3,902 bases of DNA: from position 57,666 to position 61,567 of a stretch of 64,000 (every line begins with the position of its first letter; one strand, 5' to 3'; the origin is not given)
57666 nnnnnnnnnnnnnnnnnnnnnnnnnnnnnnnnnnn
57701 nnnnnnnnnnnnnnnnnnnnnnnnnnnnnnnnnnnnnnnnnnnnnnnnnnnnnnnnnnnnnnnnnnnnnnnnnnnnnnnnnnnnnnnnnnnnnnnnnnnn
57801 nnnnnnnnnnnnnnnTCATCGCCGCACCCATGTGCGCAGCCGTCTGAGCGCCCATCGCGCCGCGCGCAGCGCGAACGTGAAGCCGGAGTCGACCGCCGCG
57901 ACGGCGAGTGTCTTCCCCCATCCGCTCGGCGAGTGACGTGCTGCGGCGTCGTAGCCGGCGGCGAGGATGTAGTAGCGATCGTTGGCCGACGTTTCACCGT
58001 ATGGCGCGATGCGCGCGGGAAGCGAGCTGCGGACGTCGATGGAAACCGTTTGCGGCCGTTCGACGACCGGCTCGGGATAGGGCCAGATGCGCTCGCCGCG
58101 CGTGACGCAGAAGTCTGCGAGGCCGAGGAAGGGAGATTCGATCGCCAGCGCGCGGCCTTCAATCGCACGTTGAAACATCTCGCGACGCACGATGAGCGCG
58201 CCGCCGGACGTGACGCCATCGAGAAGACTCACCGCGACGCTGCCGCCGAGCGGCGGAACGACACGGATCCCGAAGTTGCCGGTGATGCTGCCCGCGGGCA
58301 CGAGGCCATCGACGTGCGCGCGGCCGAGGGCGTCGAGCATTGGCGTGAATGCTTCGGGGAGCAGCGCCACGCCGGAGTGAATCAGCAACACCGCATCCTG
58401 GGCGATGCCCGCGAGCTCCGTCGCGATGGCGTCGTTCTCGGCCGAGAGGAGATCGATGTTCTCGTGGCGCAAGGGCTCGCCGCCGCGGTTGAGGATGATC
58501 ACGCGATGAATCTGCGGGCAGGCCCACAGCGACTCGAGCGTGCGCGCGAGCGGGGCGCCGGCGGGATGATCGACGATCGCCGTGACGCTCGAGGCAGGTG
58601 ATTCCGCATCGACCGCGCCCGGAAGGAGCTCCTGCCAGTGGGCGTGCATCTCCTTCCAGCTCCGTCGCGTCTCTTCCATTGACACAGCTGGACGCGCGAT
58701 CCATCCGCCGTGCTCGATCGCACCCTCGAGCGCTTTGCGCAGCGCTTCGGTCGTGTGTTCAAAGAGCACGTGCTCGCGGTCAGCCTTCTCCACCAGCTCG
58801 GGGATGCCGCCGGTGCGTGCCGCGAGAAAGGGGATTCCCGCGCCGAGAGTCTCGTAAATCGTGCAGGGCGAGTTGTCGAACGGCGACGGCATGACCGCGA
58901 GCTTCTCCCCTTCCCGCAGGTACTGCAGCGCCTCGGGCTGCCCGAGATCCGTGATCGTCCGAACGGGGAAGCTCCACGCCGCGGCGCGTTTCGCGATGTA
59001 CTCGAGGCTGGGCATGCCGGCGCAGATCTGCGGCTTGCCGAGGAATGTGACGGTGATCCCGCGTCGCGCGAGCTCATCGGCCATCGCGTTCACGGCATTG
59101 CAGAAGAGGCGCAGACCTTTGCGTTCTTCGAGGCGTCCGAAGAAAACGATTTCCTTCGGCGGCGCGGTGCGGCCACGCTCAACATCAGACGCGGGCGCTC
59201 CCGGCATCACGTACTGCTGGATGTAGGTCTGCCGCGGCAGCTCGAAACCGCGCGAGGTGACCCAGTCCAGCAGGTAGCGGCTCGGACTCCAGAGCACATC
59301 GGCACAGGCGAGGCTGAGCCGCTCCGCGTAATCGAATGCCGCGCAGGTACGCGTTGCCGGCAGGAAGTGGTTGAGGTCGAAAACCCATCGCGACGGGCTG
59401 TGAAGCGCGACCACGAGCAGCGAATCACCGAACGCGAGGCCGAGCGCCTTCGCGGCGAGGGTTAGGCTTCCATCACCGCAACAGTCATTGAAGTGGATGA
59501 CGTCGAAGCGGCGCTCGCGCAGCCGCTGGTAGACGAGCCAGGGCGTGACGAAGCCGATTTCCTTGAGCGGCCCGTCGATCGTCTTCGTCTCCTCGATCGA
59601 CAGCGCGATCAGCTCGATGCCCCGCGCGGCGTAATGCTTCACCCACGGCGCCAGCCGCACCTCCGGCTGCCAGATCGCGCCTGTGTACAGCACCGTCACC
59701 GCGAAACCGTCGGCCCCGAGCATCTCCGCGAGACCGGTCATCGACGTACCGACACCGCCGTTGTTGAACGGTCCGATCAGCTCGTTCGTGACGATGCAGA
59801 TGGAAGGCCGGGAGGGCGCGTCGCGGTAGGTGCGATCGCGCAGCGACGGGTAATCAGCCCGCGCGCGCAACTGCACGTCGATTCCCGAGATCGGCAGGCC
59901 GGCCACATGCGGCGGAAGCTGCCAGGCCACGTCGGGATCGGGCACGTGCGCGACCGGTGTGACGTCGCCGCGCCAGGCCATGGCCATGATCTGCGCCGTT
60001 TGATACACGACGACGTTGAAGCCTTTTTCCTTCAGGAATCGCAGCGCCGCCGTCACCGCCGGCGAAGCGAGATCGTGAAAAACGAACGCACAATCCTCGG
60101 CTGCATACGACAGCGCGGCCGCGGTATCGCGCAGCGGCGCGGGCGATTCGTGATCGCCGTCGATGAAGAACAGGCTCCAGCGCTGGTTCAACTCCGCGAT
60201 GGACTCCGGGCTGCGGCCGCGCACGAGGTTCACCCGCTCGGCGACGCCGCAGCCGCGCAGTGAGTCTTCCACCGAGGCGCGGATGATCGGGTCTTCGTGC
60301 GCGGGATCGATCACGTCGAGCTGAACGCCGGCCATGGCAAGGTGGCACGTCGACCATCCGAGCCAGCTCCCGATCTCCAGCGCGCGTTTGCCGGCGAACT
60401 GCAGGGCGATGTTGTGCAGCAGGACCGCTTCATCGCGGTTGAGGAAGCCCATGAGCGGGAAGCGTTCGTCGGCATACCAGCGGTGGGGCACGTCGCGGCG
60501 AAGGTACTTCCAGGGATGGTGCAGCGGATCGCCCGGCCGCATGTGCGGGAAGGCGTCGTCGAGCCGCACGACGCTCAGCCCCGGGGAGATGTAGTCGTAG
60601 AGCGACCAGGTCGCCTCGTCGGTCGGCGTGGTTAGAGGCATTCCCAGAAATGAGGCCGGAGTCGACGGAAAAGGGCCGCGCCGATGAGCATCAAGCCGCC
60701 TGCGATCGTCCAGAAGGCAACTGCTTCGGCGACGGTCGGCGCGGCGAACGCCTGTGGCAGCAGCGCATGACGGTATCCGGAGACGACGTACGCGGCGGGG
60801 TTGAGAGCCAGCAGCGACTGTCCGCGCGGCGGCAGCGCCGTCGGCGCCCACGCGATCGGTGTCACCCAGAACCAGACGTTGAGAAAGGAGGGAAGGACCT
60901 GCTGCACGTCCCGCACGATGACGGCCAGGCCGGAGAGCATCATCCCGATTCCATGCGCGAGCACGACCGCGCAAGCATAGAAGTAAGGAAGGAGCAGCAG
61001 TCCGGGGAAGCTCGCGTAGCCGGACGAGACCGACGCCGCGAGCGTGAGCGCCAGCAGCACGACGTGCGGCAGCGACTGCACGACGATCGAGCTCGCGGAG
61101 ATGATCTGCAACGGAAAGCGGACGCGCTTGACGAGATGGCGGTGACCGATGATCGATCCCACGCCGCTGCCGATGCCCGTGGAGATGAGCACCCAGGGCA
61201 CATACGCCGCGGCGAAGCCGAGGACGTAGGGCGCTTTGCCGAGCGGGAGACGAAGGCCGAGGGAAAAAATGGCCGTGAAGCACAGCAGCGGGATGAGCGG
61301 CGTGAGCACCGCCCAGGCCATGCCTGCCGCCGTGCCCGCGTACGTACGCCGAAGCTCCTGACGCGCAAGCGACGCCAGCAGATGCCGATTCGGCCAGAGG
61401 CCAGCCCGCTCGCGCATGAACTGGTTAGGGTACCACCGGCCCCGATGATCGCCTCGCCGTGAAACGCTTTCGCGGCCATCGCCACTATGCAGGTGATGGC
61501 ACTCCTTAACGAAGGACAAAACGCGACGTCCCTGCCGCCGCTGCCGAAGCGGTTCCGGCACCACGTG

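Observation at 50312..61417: ABC-transporter-dependent glycan locus with four methyltransferase modules and two paralogous radical-SAM enzymes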

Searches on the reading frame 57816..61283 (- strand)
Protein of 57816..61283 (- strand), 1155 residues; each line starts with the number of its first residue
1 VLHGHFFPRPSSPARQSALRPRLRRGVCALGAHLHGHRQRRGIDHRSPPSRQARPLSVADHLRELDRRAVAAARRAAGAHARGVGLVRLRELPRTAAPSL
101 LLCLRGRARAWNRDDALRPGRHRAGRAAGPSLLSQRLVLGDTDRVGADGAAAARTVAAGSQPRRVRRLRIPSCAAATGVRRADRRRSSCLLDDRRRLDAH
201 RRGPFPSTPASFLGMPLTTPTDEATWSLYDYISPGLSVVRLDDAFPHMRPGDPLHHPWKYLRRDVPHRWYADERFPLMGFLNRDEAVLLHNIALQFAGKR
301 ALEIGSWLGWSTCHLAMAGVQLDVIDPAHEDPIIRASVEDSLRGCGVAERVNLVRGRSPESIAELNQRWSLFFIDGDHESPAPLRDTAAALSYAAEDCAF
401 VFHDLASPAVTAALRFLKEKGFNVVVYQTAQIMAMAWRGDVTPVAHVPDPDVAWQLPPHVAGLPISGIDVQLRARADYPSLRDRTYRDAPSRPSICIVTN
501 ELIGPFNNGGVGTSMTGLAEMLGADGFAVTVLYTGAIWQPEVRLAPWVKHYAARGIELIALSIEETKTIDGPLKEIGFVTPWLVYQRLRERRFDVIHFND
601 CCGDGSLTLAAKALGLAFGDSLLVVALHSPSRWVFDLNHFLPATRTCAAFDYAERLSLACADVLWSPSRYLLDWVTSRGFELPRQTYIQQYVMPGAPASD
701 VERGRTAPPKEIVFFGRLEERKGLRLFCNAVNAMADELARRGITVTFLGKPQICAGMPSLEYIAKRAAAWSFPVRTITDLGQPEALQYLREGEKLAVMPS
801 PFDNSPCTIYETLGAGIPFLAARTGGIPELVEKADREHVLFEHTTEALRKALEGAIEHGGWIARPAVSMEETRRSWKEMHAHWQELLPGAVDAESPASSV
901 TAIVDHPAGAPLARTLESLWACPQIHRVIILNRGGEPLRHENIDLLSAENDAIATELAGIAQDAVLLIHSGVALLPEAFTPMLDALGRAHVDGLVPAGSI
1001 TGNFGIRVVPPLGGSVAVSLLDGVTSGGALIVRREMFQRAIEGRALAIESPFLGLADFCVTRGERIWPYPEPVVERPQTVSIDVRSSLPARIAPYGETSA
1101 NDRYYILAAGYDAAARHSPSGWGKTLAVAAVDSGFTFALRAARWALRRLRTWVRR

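Call 5: search_protein_families(library=pfam, proteins=[window:57816-61283:-], max_evalue=0.01)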
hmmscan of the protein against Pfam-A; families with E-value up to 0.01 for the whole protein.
window:57816-61283:- (1155 aa): 6 families
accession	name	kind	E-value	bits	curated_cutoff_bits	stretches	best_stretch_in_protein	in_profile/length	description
PF13578.12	Methyltransf_24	-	6.9e-14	53.1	26.3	1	302-404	1-104/105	Methyltransferase domain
PF13579.12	Glyco_trans_4_4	-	3e-11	44.3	29.7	1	509-688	1-155/158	Glycosyl transferase 4-like domain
PF13692.12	Glyco_trans_1_4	-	9.6e-11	42.6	27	1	710-856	2-140/142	Glycosyl transferases group 1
PF13439.12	Glyco_transf_4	-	1.8e-08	35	28.5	1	509-680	2-154/170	Glycosyltransferase Family 4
PF00534.26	Glycos_transf_1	-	9.4e-08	32.2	26.4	1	708-858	14-158/172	Glycosyl transferases group 1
PF20706.3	GT4-conflict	-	4.7e-07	29.6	26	1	693-834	178-323/385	Family 4 Glycosyltransferase in conflict systems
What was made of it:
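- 57816..60641 (-): 941-aa three-module protein: Methyltransf_24 (about 60072-60380), GT4 (about 58710-59759) and a C-terminal GT-A-fold domain (about 58053-58586). Its start overlaps the wzm stop by 10 nt. Pfam MT24, Glyco_trans_4_4 and Glyco_trans_1_4 (call 5).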

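Call 6: search_protein_families(library=ncbifam, proteins=[window:57816-61283:-], max_evalue=0.01)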
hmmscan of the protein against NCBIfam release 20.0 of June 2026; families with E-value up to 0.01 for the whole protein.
window:57816-61283:- (1155 aa): 7 families
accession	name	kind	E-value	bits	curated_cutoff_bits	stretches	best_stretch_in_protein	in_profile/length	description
TIGR03088.1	stp2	hypoth_equivalog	6.3e-06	25.5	409.05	1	791-884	271-367/374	TIGR03088 family PEP-CTERM/XrtA system glycosyltransferase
NF047684.1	TeichurnBiosyTuaC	equivalog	3.5e-05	22.9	550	1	710-861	220-357/391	teichuronic acid biosynthesis protein TuaC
TIGR03449.1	mycothiol_MshA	equivalog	0.00064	18.7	462.5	1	710-864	221-375/406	D-inositol-3-phosphate glycosyltransferase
NF012028.0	PRK15484.1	subfamily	0.0019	17.4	618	1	712-847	196-333/380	lipopolysaccharide N-acetylglucosaminyltransferase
TIGR02095.1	glgA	subfamily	0.0023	16.7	328.45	0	712-857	297-440/477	glycogen/starch synthase, ADP-glucose type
NF001556.0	PRK00377.1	equivalog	0.007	16.2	238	0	345-428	88-169/198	cobalt-precorrin-6Y C(15)-methyltransferase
NF046085.1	XrtY_assoc_Gly1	equivalog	0.0079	15.1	400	0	708-854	208-345/387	XrtY-associated glycosyltransferase XYAG1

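Call 35: search_solved_structures(query=window:57816-60641:-, max_evalue=0.01)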
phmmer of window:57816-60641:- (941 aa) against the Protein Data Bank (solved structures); distinct sequences matched with E-value up to 0.01: 4.
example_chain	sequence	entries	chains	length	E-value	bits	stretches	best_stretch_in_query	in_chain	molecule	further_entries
3c4q_A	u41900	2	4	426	2.2e-05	25.6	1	489-647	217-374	Predicted glycosyltransferases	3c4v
3c48_A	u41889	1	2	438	2.5e-05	25.4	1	489-646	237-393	Predicted glycosyltransferases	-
6jcl_A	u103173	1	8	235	0.0076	17.2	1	79-168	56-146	Probable O-methyltransferase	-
6jcm_A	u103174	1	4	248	0.0086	17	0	79-168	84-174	Probable O-methyltransferase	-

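Call 63: find_homologous_proteins(query=window:57816-60641:-, max_evalue=1e-10)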
Query window:57816-60641:- (941 aa): 291 proteins with E <= 1e-10 among 8000 candidates; the best 120 are listed.
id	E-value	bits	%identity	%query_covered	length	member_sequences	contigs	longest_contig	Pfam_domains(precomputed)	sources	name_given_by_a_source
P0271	0.0e+0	2174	100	100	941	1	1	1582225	PF00534.27,PF13579.13,PF13439.13,PF13578.13,PF20706.4,PF13692.13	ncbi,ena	-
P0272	0.0e+0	1825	83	99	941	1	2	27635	PF00534.27,PF13579.13,PF13439.13,PF13578.13,PF20706.4,PF13692.13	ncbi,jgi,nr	ncbi:MAG TPA: class I SAM-dependent methyltransferase [Thermoanaerobaculia bacterium]|jgi:glycosyltr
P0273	0.0e+0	1816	83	99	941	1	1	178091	PF00534.27,PF13579.13,PF13439.13,PF13578.13,PF20706.4,PF13692.13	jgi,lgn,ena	-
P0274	0.0e+0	1776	82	99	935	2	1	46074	PF00534.27,PF13579.13,PF13578.13,PF20706.4,PF13692.13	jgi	jgi:glycosyltransferase involved in cell wall biosynthesis/predicted O-methyltransferase YrrM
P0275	0.0e+0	1772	81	100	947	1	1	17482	PF00534.27,PF13579.13,PF13439.13,PF13578.13,PF20706.4,PF13692.13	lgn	-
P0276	0.0e+0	1770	81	99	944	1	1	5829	PF00534.27,PF13579.13,PF13439.13,PF13578.13,PF20706.4,PF13692.13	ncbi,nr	ncbi:MAG TPA: class I SAM-dependent methyltransferase [Thermoanaerobaculia bacterium]|nr:class I SAM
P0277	0.0e+0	1758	80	99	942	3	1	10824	PF00534.27,PF13579.13,PF13439.13,PF13578.13,PF20706.4,PF13692.13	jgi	jgi:glycosyltransferase involved in cell wall biosynthesis/predicted O-methyltransferase YrrM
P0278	0.0e+0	1751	81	99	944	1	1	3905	PF00534.27,PF13579.13,PF13439.13,PF13578.13,PF20706.4,PF13692.13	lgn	-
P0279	0.0e+0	1742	79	100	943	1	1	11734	PF00534.27,PF13579.13,PF13439.13,PF13578.13,PF20706.4,PF13692.13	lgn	-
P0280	0.0e+0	1742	80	99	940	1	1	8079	PF00534.27,PF13579.13,PF13439.13,PF13578.13,PF20706.4,PF13692.13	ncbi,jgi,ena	ncbi:MAG TPA: class I SAM-dependent methyltransferase [Thermoanaerobaculia bacterium]|jgi:glycosyltr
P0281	0.0e+0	1732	79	99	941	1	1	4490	PF00534.27,PF13579.13,PF13439.13,PF13578.13,PF20706.4,PF13692.13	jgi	-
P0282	0.0e+0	1714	77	100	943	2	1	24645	PF00534.27,PF13579.13,PF13439.13,PF13578.13,PF20706.4,PF13692.13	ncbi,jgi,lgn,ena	ncbi:MAG TPA: class I SAM-dependent methyltransferase [Thermoanaerobaculia bacterium]|jgi:glycosyltr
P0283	0.0e+0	1689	76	100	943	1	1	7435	PF00534.27,PF13579.13,PF13439.13,PF13578.13,PF13692.13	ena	-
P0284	0.0e+0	1659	76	99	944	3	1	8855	PF00534.27,PF13579.13,PF13439.13,PF13578.13,PF20706.4,PF13692.13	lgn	-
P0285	0.0e+0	1655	74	100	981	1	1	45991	PF00534.27,PF13579.13,PF13439.13,PF13578.13,PF20706.4,PF13692.13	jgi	jgi:glycosyltransferase involved in cell wall biosynthesis/predicted O-methyltransferase YrrM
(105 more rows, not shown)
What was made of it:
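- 57816..60641 (-): There are 291 homologues with the same architecture (call 63).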

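Call 88: search_protein_families(library=padloc, proteins=[window:57816-60641:-], max_evalue=0.001)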
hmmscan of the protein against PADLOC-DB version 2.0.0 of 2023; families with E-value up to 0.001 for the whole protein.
window:57816-60641:- (941 aa): 0 families

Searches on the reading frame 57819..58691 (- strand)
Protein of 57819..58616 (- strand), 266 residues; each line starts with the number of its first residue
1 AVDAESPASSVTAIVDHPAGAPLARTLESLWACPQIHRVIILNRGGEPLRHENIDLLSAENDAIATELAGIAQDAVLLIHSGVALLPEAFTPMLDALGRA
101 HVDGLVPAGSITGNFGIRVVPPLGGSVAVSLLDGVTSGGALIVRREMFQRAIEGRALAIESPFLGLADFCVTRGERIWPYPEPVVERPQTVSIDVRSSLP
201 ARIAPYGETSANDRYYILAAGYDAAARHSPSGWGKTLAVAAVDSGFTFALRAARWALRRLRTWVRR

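Call 34: search_protein_families(library=pfam, proteins=[window:57819-58616:-], max_evalue=10)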
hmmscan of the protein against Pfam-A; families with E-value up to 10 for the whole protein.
seq(266 aa): 0 families

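Call 51: search_solved_structures(query=A4, max_evalue=10)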
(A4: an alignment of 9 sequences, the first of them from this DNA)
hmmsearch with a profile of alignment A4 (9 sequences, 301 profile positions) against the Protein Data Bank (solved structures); distinct sequences matched with E-value up to 10: 3.
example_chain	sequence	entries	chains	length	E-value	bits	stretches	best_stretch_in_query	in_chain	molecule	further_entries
5i4z_A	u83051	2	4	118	0.8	12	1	42-104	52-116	Myc proto-oncogene protein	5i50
2hz5_A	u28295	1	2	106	1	11.6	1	40-78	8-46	Dynein light chain 2A, cytoplasmic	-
6ukn_A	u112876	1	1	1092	1.9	10.7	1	121-174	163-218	Solute carrier family 12 member 7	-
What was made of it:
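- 57816..60641 (-): The C-terminal domain has no Pfam or PDB-sequence hit (calls 34, 51).
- Checked: The C-terminal ~290 aa of the big protein has no Pfam or PDB-sequence match at all (calls 34, 51).
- Tried and rejected: Pfam and a PDB profile search on the MT-GT C-terminal domain found nothing (calls 34, 51).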

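Call 72: predict_structure(alignment_id=A5)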
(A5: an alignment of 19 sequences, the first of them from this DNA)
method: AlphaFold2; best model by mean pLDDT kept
length: 291 residues; sequences in the alignment: 19
mean_pLDDT: 75.9   pTM: 0.71
mean pLDDT of the five models: 75.9, 75.6, 74.6, 73.4, 72.5
residues with pLDDT >= 90: 98; 70-90: 90; 50-70: 60; < 50: 43
segments of 3 or more residues with pLDDT < 50: 1-3, 222-234, 236-257
pLDDT, mean of each block of 10 residues (from residue 1): 53 60 54 88 93 97 95 91 91 94 97 94 86 88 72 59 89 85 83 78 86 84 44 48 45 47 54 70 78 64
secondary structure, 60 per line:
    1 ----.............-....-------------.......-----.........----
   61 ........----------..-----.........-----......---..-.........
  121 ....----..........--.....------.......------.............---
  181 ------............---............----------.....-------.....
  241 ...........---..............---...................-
elements in order: H5-17 H19-22 E36-42 H48-56 E61-68 H86-94 E100-105 H112-124 E129-138 E141-145 H152-158 E165-169 H170-177 H187-198 E202-213 H224-228 H236-251 H255-268 H272-290
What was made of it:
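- On GT2 (GT-A fold, inverting, DxD) glycosyltransferases: The model has a mean pLDDT of 75.9, with most 10-residue blocks between residues 31 and 140 averaging 86-97 (call 72).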

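Call 74: fold_search(model_id=the predicted structure, library=pdb)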
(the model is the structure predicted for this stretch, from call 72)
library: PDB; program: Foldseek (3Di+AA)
matches with E <= 10: 1163; with E <= 0.001: 239
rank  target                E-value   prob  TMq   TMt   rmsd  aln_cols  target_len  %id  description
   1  9omj_A                9.3e-09  1.00  0.46  0.50  10.1       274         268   11  WrtF fucosyltransferase - GDP-beta-L-fucose (released 2025-10-29)
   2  9omk_B                1.9e-08  1.00  0.44  0.49  10.5       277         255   12  WrtF fucosyltransferase - trisaccharide acceptor (released 2025-10-29)
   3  9omn_B                3.5e-08  1.00  0.46  0.48  11.4       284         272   11  WrtF fucosyltransferase - GDP-2-deoxy-2-fluoro-beta-L-fucose (released 2025-10-29)
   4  9oml_B                4.3e-08  1.00  0.47  0.49  10.3       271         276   12  WrtF fucosyltransferase - acetylated trisaccharide acceptor (released 2025-10-29)
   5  9omm_B                5.5e-08  1.00  0.46  0.49  10.2       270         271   12  WrtF fucosyltransferase - tetrasaccharide product (released 2025-10-29)
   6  9omm_A                6.6e-08  1.00  0.45  0.50   8.1       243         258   12  WrtF fucosyltransferase - tetrasaccharide product (released 2025-10-29)
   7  9omi_B                9.7e-08  1.00  0.43  0.48   5.1       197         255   12  WrtF fucosyltransferase - GDP (released 2025-10-29)
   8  9omh_D                2.0e-07  1.00  0.44  0.47   5.2       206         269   12  WrtF fucosyltransferase - Apo (released 2025-10-29)
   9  9omn_A                2.1e-07  1.00  0.43  0.49   5.1       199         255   12  WrtF fucosyltransferase - GDP-2-deoxy-2-fluoro-beta-L-fucose (released 2025-10-29)
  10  9omh_A                2.1e-07  1.00  0.46  0.48  10.1       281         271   11  WrtF fucosyltransferase - Apo (released 2025-10-29)
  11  9omi_A                2.7e-07  1.00  0.43  0.46   5.1       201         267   11  WrtF fucosyltransferase - GDP (released 2025-10-29)
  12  1h7q                  3.5e-07  1.00  0.47  0.56   4.7       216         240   10  dTDP-MANGANESE COMPLEX OF SPSA FROM BACILLUS SUBTILIS (released 2001-12-13)
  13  1h7l                  3.9e-07  1.00  0.50  0.59   6.6       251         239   10  dTDP-MAGNESIUM COMPLEX OF SPSA FROM BACILLUS SUBTILIS (released 2001-12-13)
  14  9omj_B                3.9e-07  1.00  0.43  0.49   5.5       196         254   14  WrtF fucosyltransferase - GDP-beta-L-fucose (released 2025-10-29)
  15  9omh_B                3.9e-07  1.00  0.42  0.46   5.2       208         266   10  WrtF fucosyltransferase - Apo (released 2025-10-29)
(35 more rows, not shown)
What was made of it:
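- On GT2 (GT-A fold, inverting, DxD) glycosyltransferases: All top 50 Foldseek PDB hits are GT-A enzymes, with best E 9e-9 (call 74).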

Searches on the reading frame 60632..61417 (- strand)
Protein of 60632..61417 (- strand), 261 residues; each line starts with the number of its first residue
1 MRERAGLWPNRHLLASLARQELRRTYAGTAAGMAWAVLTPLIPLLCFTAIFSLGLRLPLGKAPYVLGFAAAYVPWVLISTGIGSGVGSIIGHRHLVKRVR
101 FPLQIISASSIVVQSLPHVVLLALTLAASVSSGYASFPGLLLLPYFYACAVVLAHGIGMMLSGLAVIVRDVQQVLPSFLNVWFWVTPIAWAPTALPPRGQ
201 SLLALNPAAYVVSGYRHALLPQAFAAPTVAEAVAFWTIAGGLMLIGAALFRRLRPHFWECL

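Call 5: search_protein_families(library=pfam, proteins=[window:60632-61417:-], max_evalue=0.01)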
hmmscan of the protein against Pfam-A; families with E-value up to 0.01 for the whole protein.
window:60632-61417:- (261 aa): 1 family
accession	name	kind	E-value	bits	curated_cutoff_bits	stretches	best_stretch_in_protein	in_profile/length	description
PF01061.29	ABC2_membrane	-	1.9e-14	54.2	26.9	1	14-219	3-210/211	ABC-2 type transporter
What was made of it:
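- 60632..61417 (-): wzm: ABC-2 type permease of the glycan exporter (261 aa). Pfam ABC2_membrane 1.9e-14, 54 bits (call 5).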

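Call 6: search_protein_families(library=ncbifam, proteins=[window:60632-61417:-], max_evalue=0.01)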
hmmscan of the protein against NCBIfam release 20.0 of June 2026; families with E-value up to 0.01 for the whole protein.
window:60632-61417:- (261 aa): 2 families
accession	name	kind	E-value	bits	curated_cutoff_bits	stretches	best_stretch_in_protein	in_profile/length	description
NF050109.1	galactan_ABC_perm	equivalog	1.2e-11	44.6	380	1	9-248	19-255/272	galactan export ABC transporter permease subunit Wzm/RfbD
NF050053.1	CapPschTportKpsM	equivalog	0.00045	20.3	300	1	21-217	12-215/257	capsule polysaccharide transporter KpsM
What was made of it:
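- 60632..61417 (-): Weak NCBIfam match to the galactan Wzm/RfbD model (call 6).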

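Call 88: search_protein_families(library=padloc, proteins=[window:60632-61417:-], max_evalue=0.001)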
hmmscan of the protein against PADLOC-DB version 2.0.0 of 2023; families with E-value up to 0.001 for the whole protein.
window:60632-61417:- (261 aa): 0 families
